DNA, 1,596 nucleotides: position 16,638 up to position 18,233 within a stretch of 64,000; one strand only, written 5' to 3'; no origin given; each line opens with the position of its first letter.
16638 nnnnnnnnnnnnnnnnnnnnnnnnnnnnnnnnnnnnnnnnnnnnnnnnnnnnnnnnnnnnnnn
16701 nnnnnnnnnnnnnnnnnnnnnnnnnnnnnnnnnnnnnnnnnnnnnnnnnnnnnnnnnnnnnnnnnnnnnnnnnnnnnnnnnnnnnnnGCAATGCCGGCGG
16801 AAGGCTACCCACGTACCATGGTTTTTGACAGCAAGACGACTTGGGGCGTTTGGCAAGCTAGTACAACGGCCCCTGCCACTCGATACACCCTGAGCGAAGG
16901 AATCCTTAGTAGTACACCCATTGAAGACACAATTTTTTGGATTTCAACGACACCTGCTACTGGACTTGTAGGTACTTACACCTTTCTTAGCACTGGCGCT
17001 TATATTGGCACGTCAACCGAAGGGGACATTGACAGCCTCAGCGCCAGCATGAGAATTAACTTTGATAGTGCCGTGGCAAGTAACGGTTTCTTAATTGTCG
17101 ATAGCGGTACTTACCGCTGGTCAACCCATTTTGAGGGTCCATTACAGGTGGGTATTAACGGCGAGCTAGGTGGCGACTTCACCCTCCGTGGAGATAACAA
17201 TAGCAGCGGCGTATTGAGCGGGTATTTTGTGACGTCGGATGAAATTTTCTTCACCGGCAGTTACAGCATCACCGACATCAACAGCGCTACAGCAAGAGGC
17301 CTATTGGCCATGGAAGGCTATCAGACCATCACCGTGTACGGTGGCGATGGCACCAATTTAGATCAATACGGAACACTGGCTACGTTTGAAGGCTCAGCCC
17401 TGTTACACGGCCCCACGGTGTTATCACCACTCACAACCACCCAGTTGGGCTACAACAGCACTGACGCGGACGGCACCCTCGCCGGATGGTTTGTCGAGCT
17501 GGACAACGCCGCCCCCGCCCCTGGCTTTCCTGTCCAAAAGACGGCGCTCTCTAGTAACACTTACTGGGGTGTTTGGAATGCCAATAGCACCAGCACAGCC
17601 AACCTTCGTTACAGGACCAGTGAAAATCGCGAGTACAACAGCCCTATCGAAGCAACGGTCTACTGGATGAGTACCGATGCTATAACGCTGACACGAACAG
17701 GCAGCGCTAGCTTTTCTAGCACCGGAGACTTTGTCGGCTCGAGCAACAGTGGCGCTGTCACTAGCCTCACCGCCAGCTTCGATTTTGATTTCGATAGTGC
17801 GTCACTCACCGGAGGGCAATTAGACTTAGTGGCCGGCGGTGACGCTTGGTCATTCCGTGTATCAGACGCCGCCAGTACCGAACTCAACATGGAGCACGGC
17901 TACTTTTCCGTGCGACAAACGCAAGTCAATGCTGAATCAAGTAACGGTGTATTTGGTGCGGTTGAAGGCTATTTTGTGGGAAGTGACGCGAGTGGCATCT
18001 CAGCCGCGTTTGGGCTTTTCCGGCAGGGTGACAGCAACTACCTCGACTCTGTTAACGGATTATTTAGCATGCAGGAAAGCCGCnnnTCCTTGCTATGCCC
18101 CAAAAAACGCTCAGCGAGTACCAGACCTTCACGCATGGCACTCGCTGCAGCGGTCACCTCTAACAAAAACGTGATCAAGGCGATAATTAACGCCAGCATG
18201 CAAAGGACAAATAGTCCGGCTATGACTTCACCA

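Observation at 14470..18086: Slam/DUF560-type (type XI secretion-like) outer-membrane protein coupled to a non-lipidated FecR-domain cargo with duplicated TbpB-like barrels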

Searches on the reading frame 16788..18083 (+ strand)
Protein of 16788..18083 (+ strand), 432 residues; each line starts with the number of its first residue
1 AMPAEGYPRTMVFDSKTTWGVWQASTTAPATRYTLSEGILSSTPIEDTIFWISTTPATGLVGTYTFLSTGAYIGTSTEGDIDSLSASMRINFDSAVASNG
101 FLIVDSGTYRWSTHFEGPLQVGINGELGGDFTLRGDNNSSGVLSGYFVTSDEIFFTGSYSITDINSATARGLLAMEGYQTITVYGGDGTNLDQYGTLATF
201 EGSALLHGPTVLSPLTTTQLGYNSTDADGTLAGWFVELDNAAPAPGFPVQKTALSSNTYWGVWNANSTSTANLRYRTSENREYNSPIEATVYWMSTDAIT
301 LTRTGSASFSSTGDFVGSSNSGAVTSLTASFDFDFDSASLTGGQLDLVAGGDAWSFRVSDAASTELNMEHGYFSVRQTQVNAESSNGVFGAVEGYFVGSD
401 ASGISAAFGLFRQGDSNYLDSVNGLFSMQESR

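Call 27: find_homologous_proteins(query=window:16788-18083:+, max_evalue=0.01)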
Query window:16788-18083:+: 8000 candidates shared short words with the query, none scored E <= 0.01.

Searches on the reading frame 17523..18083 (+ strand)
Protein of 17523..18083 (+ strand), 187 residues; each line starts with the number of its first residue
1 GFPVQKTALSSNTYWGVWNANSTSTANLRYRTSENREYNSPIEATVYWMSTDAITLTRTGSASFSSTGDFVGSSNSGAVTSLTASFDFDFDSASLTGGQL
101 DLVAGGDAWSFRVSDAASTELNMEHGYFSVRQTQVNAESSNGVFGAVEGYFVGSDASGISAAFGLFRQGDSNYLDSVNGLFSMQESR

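Call 36: search_solved_structures(query=A3, max_evalue=10, show_alignments=3)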
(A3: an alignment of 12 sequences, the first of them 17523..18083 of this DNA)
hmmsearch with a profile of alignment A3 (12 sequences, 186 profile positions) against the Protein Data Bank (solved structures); distinct sequences matched with E-value up to 10: 0.

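Call 42: search_protein_representatives(alignment_id=A3)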
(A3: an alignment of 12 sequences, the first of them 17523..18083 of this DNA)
Query: 12 sequences, 186 profile positions. Proteins with E-value up to 0.001 (for the whole library): 295; up to 1e-10: 160; up to 1e-30: 40. The best 150 are listed.
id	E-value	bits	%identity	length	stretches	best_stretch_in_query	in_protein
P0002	8.6e-142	485.4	-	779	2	2-185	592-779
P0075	1.0e-73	263.5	-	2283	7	10-182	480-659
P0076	1.6e-72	259.5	-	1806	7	10-183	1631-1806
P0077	3.5e-57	209.5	-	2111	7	15-181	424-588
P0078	8.8e-57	208.2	-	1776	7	8-184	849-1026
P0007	8.6e-52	191.9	-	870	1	2-185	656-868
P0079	1.4e-50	188.0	-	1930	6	15-181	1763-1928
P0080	8.0e-50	185.5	-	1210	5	13-171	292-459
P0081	1.8e-49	184.4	-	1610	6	12-183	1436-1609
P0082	1.1e-45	172.0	-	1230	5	14-174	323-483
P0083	2.8e-45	170.7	-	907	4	14-165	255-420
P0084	4.9e-45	169.9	-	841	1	2-184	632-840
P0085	9.4e-45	169.0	-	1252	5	11-180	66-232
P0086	2.1e-44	167.9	-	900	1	2-184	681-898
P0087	8.2e-41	156.2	-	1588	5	10-183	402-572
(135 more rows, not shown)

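Call 54: search_solved_structures(query=A5, max_evalue=10, show_alignments=3)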
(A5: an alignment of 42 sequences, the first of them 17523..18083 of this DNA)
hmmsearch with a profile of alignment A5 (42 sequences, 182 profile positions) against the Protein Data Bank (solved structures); distinct sequences matched with E-value up to 10: 12.
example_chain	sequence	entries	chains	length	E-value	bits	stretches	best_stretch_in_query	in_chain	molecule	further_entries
4qq1_A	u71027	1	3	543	0.0019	21.4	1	39-164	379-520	Transferrin-binding protein 2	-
5kkx_A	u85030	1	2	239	0.0031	20.8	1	68-172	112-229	TbpB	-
4o4x_A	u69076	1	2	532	0.0069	19.6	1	38-180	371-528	TbpB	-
4o4u_A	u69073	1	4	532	0.01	19.1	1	38-180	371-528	TbpB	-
6cuj_A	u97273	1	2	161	0.027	17.7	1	56-171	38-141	Gna2132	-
5o1r_A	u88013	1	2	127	0.037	17.3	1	80-174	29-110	GNA2132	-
2lfu_A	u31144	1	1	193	0.048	16.9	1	57-168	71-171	Gna2132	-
3hol_A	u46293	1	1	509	0.064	16.5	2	78-164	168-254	TbpB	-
6om5_A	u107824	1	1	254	0.34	14.1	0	35-163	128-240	haemophore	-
6s7o_F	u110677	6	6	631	0.36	14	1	84-168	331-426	Dolichyl-diphosphooligosaccharide--protein glycosyltransferase subunit 2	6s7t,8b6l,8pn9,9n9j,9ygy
3hoe_A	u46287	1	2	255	0.72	13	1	54-164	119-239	TbpB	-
4o3x_B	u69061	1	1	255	0.84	12.8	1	78-164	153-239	Transferrin binding protein B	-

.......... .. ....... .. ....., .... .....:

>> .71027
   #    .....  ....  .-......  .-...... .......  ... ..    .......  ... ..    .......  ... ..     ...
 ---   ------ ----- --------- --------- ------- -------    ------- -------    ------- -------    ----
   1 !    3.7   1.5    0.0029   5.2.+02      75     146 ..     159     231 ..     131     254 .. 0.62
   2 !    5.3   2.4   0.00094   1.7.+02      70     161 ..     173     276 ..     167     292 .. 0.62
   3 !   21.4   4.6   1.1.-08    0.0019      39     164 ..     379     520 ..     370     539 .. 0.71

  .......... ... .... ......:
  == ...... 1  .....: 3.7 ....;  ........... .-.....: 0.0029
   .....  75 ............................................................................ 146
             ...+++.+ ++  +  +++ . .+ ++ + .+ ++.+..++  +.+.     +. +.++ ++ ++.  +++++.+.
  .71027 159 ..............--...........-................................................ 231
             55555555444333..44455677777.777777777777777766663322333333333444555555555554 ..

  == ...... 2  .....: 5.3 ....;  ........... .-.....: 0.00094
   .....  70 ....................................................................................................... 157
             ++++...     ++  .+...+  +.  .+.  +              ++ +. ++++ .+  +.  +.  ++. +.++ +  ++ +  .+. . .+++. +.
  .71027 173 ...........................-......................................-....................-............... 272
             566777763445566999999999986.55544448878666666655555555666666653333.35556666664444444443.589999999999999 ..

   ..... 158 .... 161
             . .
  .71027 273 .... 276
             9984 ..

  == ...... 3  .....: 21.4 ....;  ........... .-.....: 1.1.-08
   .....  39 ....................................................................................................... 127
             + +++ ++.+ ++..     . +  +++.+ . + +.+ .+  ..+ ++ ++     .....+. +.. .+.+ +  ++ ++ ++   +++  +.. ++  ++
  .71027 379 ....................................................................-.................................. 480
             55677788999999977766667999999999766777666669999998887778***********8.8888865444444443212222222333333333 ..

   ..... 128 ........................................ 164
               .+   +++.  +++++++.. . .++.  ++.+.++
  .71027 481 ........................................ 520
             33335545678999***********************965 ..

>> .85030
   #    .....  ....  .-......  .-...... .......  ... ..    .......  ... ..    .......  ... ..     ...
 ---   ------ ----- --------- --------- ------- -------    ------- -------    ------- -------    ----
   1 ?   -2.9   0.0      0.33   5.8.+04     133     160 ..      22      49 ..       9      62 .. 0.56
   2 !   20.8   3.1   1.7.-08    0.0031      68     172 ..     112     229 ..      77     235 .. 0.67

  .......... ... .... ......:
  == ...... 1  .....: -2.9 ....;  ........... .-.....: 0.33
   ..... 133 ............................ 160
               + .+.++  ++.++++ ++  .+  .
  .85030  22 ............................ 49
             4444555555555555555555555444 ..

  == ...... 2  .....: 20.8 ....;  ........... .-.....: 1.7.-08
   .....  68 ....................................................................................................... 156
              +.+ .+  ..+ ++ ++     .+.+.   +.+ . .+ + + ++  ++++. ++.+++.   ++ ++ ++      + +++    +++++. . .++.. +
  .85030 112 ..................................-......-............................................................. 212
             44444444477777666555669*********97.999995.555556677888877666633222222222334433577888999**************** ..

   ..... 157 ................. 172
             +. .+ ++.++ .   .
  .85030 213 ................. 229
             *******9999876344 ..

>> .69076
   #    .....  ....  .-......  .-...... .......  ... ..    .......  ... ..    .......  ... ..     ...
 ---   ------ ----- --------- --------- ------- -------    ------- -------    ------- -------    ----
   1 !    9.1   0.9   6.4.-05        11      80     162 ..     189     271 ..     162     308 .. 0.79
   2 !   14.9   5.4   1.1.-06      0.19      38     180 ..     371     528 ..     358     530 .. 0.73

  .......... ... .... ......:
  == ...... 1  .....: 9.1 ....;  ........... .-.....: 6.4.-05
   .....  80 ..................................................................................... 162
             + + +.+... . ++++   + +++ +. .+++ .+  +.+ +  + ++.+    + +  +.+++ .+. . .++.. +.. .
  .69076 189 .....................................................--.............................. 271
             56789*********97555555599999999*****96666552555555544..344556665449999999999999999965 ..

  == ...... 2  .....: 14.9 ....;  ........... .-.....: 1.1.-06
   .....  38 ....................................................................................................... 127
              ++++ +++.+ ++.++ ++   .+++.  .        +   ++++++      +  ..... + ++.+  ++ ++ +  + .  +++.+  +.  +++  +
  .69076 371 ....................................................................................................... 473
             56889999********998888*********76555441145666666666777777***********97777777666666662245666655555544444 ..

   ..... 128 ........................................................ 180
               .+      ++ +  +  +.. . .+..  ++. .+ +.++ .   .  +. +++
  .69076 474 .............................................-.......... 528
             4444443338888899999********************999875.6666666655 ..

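Call 55: search_protein_families(library=pfam, alignment_id=A5, max_evalue=0.1)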
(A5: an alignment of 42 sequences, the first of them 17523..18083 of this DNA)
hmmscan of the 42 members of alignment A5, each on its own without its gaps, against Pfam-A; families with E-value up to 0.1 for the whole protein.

A. member 1, window:17523-18083:+ (187 aa): 0 families

B. families by the number of members that match (of 42 scanned): 8 families
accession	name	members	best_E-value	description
PF01298.24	TbpB_B_D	9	1.1e-06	C-lobe and N-lobe beta barrels of Tf-binding protein B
PF24170.1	Fn3-II_PB4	1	0.013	Straight fiber protein PB4 second Fn3-like domain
PF10738.15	Lpp-LpqN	1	0.035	Probable lipoprotein LpqN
PF17302.8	DUF5351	1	0.036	Family of unknown function (DUF5351)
PF20674.3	SpaA_3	1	0.036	Prealbumin-like fold domain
PF19190.6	BACON_2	1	0.084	Viral BACON domain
PF14586.11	MHC_I_2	1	0.093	Class I Histocompatibility antigen, NKG2D ligand, domains 1 and 2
PF08794.16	FHBP_C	1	0.095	Factor H binding protein, C-terminal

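Call 60: predict_structure(alignment_id=A5)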
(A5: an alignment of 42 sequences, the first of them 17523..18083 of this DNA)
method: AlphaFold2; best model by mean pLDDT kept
length: 187 residues; sequences in the alignment: 42
mean_pLDDT: 88.8   pTM: 0.84
mean pLDDT of the five models: 88.8, 88.5, 87.9, 87.6, 85.8
residues with pLDDT >= 90: 123; 70-90: 51; 50-70: 13; < 50: 0
segments of 3 or more residues with pLDDT < 50: none
pLDDT, mean of each block of 10 residues (from residue 1): 74 92 92 94 94 90 96 96 95 91 95 76 81 66 90 93 91 89 94
secondary structure, 60 per line:
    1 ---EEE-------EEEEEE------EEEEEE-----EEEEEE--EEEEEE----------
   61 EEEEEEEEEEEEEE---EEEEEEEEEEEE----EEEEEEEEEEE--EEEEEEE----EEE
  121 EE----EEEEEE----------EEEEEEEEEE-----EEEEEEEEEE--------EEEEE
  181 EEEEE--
elements in order: E4-6 E14-19 E26-31 E37-42 E45-50 E61-74 E78-89 E94-104 E107-113 E118-122 E127-132 E143-152 E158-167 E176-185

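Call 63: fold_search(model_id=the predicted structure, library=pdb)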
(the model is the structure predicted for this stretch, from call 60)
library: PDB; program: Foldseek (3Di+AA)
matches with E <= 10: 1112; with E <= 0.001: 8
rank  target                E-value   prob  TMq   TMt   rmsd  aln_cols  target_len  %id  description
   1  6cuj_A                6.7e-05  1.00  0.54  0.65   6.1       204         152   12  Crystal structure of the C-terminal domain of neisserial heparin binding antigen (NHBA) (released 2018-09-26)
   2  5kkx_B                9.5e-05  1.00  0.50  0.42   8.0       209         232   12  Crystal structure of a TbpB C-lobe mutant from Neisseria meningitidis M982 (released 2017-07-19)
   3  4qq1_C                1.2e-04  1.00  0.48  0.20  10.7       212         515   13  Crystal structure of the isotype 1 Transferrin binding protein B (TbpB) from serogroup B Neisseria meningitidis (released 2015-04-01)
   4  4o4x_A                2.0e-04  1.00  0.51  0.21   8.6       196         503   13  Crystal structure of the vaccine antigen Transferrin Binding Protein B (TbpB) double mutant Tyr-167-Ala and Trp-176-Al (released 2015-01-14)
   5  5kkx_A                2.7e-04  1.00  0.50  0.42   8.3       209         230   12  Crystal structure of a TbpB C-lobe mutant from Neisseria meningitidis M982 (released 2017-07-19)
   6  3v8u_A                4.5e-04  1.00  0.49  0.20   8.7       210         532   10  The crystal structure of transferrin binding protein B (TbpB) from Neisseria meningitidis serogroup B (released 2012-02-15)
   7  4o4u_B                6.3e-04  1.00  0.49  0.21   8.0       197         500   14  Crystal structure of the vaccine antigen Transferrin Binding Protein B (TbpB) mutant Trp-176-Ala from Haemophilus para (released 2015-01-14)
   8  4o3w_A                7.0e-04  1.00  0.38  0.15  12.5       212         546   10  Crystal structure of the vaccine antigen Transferrin Binding Protein B (TbpB) mutant Tyr-63-Ala from Actinobacillus su (released 2015-01-14)
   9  4o49                  1.8e-03  1.00  0.43  0.18  11.6       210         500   10  Crystal structure of the vaccine antigen Transferrin Binding Protein B (TbpB) mutant Tyr-174-Ala from Actinobacillus ple (released 2015-01-14)
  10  3ve1_C                3.3e-03  1.00  0.45  0.18   8.6       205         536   11  The 2.9 angstrom crystal structure of Transferrin binding protein B (TbpB) from serogroup B M982 Neisseria meningitidi (released 2012-02-22)
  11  4ory_D                3.4e-03  0.97  0.25  0.28   7.5       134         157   13  Three-dimensional structure of the C65A-K59A double mutant of Human lipocalin-type Prostaglandin D Synthase holo, seco (released 2014-08-06)
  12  4o4u_A                4.9e-03  1.00  0.49  0.21   7.9       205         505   12  Crystal structure of the vaccine antigen Transferrin Binding Protein B (TbpB) mutant Trp-176-Ala from Haemophilus para (released 2015-01-14)
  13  2wwp_A                6.2e-03  0.91  0.23  0.27   8.0       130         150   12  Crystal structure of the human lipocalin-type prostaglandin D synthase (released 2010-01-12)
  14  9mr0_A                6.5e-03  0.99  0.39  0.27   9.1       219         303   12  Neisseria meningitidis haptoglobin-hemogloblin utilization protein A (released 2026-02-04)
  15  9mr0_C                7.2e-03  0.97  0.34  0.24  11.9       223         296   12  Neisseria meningitidis haptoglobin-hemogloblin utilization protein A (released 2026-02-04)
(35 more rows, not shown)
